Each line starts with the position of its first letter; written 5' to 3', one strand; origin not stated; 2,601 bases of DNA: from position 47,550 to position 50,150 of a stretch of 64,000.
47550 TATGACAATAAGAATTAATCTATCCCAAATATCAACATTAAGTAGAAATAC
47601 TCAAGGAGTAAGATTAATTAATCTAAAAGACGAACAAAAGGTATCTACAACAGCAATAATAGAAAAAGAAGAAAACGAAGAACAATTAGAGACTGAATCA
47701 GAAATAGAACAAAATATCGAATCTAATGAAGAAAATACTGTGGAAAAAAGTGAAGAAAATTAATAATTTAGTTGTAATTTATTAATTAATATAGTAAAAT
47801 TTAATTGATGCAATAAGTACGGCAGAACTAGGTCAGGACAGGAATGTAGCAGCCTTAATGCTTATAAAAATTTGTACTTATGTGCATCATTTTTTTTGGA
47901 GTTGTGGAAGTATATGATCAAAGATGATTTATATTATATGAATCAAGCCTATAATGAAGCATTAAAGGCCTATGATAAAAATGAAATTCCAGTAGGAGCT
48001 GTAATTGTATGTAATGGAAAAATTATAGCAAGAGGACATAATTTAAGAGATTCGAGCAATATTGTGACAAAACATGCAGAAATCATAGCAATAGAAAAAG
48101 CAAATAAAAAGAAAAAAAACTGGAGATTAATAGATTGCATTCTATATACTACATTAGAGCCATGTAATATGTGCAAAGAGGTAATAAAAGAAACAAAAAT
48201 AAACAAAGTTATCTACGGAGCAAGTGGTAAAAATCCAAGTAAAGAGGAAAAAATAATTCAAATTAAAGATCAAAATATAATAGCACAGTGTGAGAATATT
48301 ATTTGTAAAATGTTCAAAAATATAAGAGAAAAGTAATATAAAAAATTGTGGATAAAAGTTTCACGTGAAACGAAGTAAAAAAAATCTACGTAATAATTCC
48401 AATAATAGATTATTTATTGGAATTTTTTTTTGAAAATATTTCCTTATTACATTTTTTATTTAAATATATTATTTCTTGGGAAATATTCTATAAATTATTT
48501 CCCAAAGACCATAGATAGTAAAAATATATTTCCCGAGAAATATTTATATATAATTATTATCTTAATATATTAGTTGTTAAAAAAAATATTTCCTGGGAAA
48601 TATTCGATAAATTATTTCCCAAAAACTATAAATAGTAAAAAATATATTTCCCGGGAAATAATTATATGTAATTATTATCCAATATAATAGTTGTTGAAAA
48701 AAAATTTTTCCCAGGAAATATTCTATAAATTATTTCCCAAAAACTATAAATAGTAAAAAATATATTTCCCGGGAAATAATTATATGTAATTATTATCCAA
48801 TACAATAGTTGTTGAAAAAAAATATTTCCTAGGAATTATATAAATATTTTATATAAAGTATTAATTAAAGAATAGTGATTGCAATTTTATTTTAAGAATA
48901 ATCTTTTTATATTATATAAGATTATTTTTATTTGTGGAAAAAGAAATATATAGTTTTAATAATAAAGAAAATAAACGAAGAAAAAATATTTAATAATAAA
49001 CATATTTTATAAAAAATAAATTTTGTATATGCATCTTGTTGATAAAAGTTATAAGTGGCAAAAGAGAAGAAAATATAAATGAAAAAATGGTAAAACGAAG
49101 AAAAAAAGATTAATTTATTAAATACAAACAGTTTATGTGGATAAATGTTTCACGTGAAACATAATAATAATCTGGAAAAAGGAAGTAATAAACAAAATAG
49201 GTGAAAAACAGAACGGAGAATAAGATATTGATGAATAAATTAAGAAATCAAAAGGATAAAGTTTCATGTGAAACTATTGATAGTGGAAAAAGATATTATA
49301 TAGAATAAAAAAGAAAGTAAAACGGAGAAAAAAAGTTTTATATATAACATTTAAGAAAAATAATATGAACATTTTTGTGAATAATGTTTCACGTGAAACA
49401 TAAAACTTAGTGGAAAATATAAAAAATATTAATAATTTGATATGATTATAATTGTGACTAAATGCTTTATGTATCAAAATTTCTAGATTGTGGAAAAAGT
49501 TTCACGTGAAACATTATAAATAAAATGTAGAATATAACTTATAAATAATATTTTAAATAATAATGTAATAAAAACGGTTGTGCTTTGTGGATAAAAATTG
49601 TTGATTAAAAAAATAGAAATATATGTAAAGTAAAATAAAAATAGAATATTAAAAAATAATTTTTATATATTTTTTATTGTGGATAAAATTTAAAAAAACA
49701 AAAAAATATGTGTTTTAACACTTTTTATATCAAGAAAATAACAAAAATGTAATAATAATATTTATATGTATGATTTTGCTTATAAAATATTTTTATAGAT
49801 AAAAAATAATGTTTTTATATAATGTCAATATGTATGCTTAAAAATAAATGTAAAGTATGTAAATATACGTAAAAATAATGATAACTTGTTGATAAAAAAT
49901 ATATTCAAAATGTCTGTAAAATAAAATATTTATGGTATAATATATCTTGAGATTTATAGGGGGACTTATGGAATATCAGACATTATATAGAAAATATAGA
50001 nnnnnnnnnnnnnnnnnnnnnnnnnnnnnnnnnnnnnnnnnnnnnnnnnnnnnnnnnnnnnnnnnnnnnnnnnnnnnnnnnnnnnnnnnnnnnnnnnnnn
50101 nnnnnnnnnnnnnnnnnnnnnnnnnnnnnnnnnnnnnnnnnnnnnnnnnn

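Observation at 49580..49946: Perfect DnaA boxes plus a pure A/T tract upstream of dnaX, outside the canonical oriC position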

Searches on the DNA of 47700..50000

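Call 57: search_rna_families(source=window, start=47700, end=50000, threshold=evalue, max_evalue=1)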
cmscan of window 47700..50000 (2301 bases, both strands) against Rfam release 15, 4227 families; matches with E-value up to 1: 2.
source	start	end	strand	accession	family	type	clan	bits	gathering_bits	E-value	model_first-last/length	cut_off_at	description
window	47804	47894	+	RF00169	Bacteria_small_SRP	Gene;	CL00003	44.9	40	6.9e-08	1-97/97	no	Bacterial small signal recognition particle RNA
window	48568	48668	+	RF02618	SSRC34_2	Gene; sRNA;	-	26.6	48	0.14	1-125/125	no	Streptococcus sRNA 34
